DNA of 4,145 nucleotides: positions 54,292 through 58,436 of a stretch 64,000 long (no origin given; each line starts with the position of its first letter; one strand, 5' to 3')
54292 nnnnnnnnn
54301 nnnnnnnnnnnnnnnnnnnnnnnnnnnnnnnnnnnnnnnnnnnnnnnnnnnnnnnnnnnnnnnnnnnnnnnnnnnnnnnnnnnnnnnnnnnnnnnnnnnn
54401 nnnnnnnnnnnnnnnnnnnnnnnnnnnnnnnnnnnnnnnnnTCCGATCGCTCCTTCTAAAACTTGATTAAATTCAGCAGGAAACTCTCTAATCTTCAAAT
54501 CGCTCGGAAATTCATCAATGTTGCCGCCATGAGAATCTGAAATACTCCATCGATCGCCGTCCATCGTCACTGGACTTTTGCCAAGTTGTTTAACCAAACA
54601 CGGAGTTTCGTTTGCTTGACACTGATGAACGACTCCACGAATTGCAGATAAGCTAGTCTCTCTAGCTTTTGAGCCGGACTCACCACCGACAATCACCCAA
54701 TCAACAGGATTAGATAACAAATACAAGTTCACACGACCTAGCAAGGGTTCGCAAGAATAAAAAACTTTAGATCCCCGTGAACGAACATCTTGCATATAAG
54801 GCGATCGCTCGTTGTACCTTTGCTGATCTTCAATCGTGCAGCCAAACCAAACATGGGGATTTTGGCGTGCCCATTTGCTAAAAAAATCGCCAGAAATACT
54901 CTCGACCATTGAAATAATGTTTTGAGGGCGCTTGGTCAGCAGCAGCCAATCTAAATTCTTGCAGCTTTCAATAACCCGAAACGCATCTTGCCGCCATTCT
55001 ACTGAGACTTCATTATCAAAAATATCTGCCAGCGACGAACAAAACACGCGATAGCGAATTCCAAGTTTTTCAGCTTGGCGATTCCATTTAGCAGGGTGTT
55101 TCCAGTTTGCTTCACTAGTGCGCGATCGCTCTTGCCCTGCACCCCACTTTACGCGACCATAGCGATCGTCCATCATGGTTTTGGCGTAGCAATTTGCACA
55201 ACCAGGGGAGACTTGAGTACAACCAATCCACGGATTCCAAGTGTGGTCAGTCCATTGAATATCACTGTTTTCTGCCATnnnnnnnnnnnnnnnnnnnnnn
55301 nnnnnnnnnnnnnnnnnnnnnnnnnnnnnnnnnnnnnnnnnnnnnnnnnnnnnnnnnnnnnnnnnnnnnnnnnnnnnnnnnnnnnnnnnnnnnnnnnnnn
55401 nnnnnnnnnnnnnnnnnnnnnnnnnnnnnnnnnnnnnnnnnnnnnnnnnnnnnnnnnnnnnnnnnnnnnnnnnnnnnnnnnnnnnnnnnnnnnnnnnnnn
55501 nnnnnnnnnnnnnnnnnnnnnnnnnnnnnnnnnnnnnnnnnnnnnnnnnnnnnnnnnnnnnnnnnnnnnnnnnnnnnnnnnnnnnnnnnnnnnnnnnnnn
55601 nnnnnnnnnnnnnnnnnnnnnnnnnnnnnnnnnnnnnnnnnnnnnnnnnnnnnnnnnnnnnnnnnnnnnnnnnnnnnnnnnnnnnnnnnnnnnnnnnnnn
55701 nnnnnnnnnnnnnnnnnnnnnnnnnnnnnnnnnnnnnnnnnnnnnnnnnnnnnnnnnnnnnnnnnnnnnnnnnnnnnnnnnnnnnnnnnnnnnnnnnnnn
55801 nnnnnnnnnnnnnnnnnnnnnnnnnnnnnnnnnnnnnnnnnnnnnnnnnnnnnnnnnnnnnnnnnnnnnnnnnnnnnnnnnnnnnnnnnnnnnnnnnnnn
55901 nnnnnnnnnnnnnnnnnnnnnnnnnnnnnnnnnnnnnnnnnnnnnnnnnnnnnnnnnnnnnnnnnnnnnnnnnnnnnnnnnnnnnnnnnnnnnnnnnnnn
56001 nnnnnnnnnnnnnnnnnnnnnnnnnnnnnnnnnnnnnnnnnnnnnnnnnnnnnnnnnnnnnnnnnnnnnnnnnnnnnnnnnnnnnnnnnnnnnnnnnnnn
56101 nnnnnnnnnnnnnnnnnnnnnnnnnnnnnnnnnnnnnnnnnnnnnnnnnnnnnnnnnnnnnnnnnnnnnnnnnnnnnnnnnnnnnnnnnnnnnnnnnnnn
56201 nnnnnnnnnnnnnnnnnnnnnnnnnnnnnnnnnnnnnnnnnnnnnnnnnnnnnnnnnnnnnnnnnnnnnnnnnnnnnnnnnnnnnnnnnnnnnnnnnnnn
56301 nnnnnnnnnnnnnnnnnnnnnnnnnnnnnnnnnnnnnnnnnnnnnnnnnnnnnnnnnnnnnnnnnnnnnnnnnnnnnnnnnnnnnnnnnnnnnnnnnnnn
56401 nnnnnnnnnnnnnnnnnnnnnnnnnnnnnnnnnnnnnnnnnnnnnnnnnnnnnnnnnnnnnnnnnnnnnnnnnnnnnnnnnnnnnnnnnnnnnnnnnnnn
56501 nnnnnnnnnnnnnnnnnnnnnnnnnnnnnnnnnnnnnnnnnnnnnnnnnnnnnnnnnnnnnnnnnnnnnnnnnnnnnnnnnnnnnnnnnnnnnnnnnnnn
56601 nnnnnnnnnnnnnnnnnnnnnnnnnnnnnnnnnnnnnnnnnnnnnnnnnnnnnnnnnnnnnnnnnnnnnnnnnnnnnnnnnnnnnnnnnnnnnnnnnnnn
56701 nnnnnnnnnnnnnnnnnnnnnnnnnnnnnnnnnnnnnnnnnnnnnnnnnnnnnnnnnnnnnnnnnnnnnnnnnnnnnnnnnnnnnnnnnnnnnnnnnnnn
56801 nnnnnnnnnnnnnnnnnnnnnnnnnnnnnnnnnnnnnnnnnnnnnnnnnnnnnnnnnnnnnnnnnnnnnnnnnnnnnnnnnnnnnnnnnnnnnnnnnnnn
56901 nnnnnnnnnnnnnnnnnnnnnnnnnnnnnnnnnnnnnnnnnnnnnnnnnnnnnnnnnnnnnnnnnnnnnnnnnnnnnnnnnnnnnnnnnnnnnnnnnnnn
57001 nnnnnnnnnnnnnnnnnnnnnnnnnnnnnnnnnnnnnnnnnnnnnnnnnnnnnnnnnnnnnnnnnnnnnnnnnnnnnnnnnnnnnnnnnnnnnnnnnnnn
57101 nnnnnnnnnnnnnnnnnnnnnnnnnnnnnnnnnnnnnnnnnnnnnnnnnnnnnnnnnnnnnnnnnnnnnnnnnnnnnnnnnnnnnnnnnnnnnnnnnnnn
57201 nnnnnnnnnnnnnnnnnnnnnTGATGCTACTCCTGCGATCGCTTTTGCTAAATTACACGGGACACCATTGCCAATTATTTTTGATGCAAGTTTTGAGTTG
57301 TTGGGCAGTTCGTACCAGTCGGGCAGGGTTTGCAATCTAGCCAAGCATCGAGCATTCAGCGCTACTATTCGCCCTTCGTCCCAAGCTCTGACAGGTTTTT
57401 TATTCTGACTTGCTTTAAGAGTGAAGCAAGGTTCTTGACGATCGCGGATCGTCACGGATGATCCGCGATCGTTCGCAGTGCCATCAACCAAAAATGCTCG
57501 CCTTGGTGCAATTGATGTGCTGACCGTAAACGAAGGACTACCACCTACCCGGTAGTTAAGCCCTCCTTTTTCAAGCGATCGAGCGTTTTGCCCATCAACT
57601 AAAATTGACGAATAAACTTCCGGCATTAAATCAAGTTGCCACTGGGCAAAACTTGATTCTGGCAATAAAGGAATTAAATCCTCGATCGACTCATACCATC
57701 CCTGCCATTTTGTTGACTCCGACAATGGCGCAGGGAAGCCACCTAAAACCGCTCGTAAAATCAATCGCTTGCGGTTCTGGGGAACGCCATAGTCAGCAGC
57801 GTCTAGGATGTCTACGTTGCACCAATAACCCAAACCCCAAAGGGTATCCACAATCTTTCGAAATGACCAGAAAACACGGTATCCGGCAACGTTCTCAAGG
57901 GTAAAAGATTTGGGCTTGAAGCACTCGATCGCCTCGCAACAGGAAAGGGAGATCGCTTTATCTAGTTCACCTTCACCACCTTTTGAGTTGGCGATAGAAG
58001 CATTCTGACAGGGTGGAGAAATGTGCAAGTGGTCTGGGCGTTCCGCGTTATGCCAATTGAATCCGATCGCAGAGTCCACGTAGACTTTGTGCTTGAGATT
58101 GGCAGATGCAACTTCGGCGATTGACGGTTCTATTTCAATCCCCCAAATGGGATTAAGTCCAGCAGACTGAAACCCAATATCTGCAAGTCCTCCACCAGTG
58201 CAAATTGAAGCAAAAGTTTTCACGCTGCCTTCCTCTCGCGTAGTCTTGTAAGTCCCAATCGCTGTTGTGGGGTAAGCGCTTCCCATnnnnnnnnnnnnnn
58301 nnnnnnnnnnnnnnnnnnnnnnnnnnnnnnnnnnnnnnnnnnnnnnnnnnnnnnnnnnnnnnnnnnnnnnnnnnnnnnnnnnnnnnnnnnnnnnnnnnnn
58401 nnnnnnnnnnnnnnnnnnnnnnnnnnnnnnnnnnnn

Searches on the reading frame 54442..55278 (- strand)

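Call 38: search_protein_families(library=pfam, proteins=[window:54442-55278:-], max_evalue=1)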
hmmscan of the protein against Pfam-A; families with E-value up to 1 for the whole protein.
window:54442-55278:- (279 aa): 1 family
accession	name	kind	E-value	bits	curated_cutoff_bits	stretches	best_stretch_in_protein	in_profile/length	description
PF07505.17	DUF5131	-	9.5e-62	209.1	28.9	1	4-234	1-217/243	Protein of unknown function (DUF5131)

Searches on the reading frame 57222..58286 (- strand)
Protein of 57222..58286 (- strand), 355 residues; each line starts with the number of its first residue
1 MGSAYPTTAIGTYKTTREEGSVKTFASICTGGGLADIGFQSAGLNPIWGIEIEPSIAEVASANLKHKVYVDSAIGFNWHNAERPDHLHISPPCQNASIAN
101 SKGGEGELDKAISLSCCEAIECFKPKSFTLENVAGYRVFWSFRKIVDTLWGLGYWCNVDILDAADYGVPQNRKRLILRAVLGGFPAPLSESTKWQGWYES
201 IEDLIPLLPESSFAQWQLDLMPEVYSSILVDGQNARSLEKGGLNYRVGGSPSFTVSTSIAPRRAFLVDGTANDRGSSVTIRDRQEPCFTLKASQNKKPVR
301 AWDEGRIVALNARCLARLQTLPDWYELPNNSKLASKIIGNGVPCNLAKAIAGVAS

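Call 38: search_protein_families(library=pfam, proteins=[window:57222-58286:-], max_evalue=1)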
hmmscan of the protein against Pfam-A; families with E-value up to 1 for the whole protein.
window:57222-58286:- (355 aa): 1 family
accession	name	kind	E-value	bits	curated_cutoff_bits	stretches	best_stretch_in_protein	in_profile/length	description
PF00145.23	DNA_methylase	-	2.1e-38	133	22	1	25-352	3-320/324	C-5 cytosine-specific DNA methylase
